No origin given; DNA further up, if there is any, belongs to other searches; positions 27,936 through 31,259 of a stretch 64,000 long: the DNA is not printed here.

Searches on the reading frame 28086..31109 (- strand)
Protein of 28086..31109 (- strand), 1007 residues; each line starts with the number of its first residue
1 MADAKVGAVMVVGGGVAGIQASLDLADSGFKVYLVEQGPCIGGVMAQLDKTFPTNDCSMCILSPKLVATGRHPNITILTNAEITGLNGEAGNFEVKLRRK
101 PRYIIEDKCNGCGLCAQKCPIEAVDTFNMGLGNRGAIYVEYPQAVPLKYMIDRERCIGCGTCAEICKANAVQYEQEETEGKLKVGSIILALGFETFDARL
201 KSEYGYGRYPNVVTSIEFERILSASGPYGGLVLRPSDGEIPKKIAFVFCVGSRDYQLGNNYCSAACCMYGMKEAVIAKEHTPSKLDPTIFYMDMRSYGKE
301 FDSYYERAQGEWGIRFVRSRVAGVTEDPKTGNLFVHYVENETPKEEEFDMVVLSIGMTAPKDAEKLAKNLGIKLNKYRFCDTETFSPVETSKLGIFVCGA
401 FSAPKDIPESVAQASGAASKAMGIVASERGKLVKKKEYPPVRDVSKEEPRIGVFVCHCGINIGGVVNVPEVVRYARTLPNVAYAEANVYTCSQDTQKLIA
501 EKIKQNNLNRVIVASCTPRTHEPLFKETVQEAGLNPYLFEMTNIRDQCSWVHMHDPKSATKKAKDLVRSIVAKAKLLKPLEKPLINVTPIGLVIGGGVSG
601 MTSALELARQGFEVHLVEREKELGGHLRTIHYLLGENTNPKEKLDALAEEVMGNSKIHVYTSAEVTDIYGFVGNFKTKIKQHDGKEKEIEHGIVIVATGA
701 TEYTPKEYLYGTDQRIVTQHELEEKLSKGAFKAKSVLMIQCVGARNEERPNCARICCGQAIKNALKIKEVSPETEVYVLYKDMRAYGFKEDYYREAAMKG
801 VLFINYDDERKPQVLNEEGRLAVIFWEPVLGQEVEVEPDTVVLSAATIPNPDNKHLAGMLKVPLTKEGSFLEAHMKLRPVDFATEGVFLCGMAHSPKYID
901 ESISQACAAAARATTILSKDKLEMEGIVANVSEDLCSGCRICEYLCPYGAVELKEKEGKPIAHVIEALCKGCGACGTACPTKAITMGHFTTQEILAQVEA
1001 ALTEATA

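Call 6: search_protein_families(library=pfam, proteins=[window:28086-31109:-], max_evalue=0.01)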
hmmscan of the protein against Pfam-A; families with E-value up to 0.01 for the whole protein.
window:28086-31109:- (1007 aa): 27 families (the best 25 are shown)
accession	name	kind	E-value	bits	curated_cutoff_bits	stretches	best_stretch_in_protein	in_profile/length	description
PF07992.20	Pyr_redox_2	-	1.8e-30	106.8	26.1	3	592-708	4-115/291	Pyridine nucleotide-disulphide oxidoreductase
PF00037.32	Fer4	-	4.1e-24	83.8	21.1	4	150-171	2-23/24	4Fe-4S binding domain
PF13450.12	NAD_binding_8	-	1.8e-16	60.6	21.9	2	593-632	1-40/68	NAD(P)-binding Rossmann-like domain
PF12831.13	FAD_oxidored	-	1.1e-15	58.4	27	2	9-46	2-39/416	FAD dependent oxidoreductase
PF12838.12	Fer4_7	-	9.6e-15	55.2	27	3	936-983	2-52/52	4Fe-4S dicluster domain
PF14697.11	Fer4_21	-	1.1e-14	54.8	35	3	929-986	1-59/59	4Fe-4S dicluster domain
PF01266.30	DAO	-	8.9e-13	48.9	27.9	2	592-625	3-36/353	FAD dependent oxidoreductase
PF13187.11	Fer4_9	-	4.9e-12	46.1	27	2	108-170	1-51/52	4Fe-4S dicluster domain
PF12797.12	Fer4_2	-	4.9e-12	45.4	24.5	2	149-168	3-22/22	4Fe-4S binding domain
PF25160.1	LdpA_Fe-S-bd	-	2e-11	43.9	27.6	2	941-986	8-45/49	LdpA Fe-S cluster-binding domain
PF13484.11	Fer4_16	-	2.6e-11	44.6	30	2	108-169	1-66/66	4Fe-4S double cluster binding domain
PF00890.30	FAD_binding_2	-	3.2e-11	43.5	20.4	2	592-627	3-38/414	FAD binding domain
PF13738.12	Pyr_redox_3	-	6.6e-10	39.1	30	1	592-701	168-268/305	Pyridine nucleotide-disulphide oxidoreductase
PF12837.12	Fer4_6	-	1.4e-08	34.7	25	4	151-170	4-23/24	4Fe-4S binding domain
PF01134.28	GIDA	-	2.1e-08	34.1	22.1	2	9-46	2-29/391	Glucose inhibited division protein A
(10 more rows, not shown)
